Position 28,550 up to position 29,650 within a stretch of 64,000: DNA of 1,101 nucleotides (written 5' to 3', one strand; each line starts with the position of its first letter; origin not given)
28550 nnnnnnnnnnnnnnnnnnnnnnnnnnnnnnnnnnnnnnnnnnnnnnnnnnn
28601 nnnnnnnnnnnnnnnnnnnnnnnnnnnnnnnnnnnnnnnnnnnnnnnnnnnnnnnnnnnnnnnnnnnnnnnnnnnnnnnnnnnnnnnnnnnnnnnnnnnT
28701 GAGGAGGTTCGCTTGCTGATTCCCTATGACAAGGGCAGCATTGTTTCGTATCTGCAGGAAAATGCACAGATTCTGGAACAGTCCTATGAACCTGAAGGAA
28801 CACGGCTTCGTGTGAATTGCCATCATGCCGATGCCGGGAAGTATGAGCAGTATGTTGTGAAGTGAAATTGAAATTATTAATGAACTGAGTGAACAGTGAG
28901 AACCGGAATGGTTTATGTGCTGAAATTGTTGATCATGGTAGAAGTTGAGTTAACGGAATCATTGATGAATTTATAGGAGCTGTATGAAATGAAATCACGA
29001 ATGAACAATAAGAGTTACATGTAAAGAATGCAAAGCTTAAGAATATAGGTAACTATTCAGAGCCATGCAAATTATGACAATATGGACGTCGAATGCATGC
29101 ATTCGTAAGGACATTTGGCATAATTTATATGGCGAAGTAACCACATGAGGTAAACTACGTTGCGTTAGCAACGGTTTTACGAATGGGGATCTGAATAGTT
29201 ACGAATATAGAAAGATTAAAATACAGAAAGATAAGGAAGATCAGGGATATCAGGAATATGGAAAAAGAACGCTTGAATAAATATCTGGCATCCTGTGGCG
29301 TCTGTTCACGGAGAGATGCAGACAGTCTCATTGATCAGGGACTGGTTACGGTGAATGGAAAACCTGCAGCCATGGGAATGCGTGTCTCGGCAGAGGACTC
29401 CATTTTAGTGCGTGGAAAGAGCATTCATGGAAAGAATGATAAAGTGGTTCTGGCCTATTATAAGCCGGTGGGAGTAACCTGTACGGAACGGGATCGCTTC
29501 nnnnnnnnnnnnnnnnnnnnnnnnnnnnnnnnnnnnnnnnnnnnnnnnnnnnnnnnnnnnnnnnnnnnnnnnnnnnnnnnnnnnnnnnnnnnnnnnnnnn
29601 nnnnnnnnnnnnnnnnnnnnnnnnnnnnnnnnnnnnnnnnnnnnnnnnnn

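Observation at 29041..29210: MITE-like element with perfect 13-bp TIRs and an 8-bp target-site duplication, between hflX and the pseudouridine synthase gene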

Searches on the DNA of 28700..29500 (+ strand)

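Call 5: search_rna_families(source=window, start=28700, end=29500, threshold=evalue, max_evalue=10, show_alignments=3)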
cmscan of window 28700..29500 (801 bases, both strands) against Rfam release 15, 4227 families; matches with E-value up to 10: 2.
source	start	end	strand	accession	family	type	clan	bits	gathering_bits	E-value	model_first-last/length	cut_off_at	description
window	29333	29375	-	RF02292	TtnuCD16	Gene; snRNA; snoRNA; CD-box;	-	16.8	75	1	1-58/58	no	Tetrahymena snoRNA TtnuCD16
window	29340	29407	+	RF02213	ZFAT-AS1_3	Gene; lncRNA;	-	11.5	70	8.8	1-80/80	no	ZFAT antisense RNA 1 conserved region 3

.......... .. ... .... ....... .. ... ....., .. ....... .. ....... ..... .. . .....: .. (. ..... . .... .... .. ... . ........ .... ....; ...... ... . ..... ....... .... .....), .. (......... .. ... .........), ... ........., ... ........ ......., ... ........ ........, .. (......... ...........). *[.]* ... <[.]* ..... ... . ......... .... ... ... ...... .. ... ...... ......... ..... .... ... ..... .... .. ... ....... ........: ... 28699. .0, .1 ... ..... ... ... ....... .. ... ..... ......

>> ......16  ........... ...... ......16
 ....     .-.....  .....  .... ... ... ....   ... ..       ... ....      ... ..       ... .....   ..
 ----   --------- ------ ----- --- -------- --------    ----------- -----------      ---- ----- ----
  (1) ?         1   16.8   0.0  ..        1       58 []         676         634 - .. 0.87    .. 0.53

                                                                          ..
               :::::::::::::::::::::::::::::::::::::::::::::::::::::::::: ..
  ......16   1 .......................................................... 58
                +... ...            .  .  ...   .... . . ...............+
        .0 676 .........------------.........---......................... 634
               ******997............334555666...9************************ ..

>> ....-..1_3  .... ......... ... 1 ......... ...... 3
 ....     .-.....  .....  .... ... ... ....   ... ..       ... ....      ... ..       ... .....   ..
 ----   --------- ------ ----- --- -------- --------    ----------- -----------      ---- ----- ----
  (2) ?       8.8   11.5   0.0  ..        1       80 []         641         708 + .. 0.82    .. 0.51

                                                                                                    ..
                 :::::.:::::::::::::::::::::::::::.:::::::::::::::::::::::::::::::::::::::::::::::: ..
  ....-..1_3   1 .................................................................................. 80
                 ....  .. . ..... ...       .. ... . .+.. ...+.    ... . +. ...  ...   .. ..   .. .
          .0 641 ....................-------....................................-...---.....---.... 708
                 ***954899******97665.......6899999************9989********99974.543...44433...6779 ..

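Call 10: search_dna_similar(query=window:29030-29220:+, collection=plasmids, mode=distant, max_evalue=0.01)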
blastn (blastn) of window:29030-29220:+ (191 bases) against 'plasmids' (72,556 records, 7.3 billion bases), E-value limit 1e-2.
No match.
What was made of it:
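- Tried and rejected: PLSDB plasmids had no copy (call 10).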

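Call 11: search_dna_similar(query=window:29030-29220:+, collection=phages, mode=distant, max_evalue=0.01)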
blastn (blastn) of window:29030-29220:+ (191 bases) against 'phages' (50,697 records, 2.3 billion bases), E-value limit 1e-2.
Records with a match: 4; places in all: 4; records where one place covers at least 80% of the query: 2.
Best place of each record, by identity: 80-90% 1; 60-80% 3.
By first word of the organism name: Bacteriophage 4.
By host as written in the record: - 4.
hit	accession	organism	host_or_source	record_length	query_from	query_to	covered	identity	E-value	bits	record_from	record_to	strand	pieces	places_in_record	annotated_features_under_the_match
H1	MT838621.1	Bacteriophage sp.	human fecal samples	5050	9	171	85%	82.9%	3e-37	159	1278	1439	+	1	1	record has no annotation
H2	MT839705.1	Bacteriophage sp.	human fecal samples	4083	23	178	82%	73.2%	1e-15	88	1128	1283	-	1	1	record has no annotation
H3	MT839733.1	Bacteriophage sp.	human fecal samples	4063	20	120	53%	75.2%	2e-6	58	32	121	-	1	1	record has no annotation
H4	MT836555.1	Bacteriophage sp.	human fecal samples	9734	13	117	55%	72.2%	4e-3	46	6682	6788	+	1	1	record has no annotation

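Call 15: get_annotated_region(hit=H1, flank=3000)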
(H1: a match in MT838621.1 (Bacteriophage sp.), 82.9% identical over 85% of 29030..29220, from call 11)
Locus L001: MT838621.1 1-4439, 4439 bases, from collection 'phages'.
description: UNVERIFIED: Bacteriophage sp. clone scaffold_8218 genomic sequence.
organism: Bacteriophage sp. (NCBI taxid 38018)
taxonomy: Viruses
host: -; source: human fecal samples; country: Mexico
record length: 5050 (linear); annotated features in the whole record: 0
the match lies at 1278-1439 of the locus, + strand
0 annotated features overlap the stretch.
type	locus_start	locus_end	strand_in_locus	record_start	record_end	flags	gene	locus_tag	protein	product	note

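Call 16: get_annotated_region(hit=H2, flank=3000)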
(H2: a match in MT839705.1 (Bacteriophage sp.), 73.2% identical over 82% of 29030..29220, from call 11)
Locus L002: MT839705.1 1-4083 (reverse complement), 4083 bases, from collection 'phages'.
description: UNVERIFIED: Bacteriophage sp. clone scaffold_11539 genomic sequence.
organism: Bacteriophage sp. (NCBI taxid 38018)
taxonomy: Viruses
host: -; source: human fecal samples; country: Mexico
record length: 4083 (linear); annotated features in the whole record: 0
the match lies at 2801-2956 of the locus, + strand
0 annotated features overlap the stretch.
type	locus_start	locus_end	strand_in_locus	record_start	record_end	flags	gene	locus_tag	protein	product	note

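Call 17: get_annotated_region(hit=H3, flank=3000)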
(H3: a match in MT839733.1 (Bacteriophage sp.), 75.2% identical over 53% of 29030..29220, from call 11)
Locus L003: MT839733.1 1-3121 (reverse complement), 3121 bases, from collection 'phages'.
description: UNVERIFIED: Bacteriophage sp. clone scaffold_11643 genomic sequence.
organism: Bacteriophage sp. (NCBI taxid 38018)
taxonomy: Viruses
host: -; source: human fecal samples; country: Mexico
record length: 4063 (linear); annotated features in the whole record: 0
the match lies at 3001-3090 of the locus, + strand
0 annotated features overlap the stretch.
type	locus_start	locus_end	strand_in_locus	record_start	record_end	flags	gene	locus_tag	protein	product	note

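Call 18: get_annotated_region(hit=H4, flank=3000)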
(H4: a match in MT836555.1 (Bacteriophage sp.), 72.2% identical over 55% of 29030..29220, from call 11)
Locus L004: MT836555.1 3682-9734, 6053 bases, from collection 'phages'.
description: UNVERIFIED: Bacteriophage sp. clone scaffold_2496 genomic sequence.
organism: Bacteriophage sp. (NCBI taxid 38018)
taxonomy: Viruses
host: -; source: human fecal samples; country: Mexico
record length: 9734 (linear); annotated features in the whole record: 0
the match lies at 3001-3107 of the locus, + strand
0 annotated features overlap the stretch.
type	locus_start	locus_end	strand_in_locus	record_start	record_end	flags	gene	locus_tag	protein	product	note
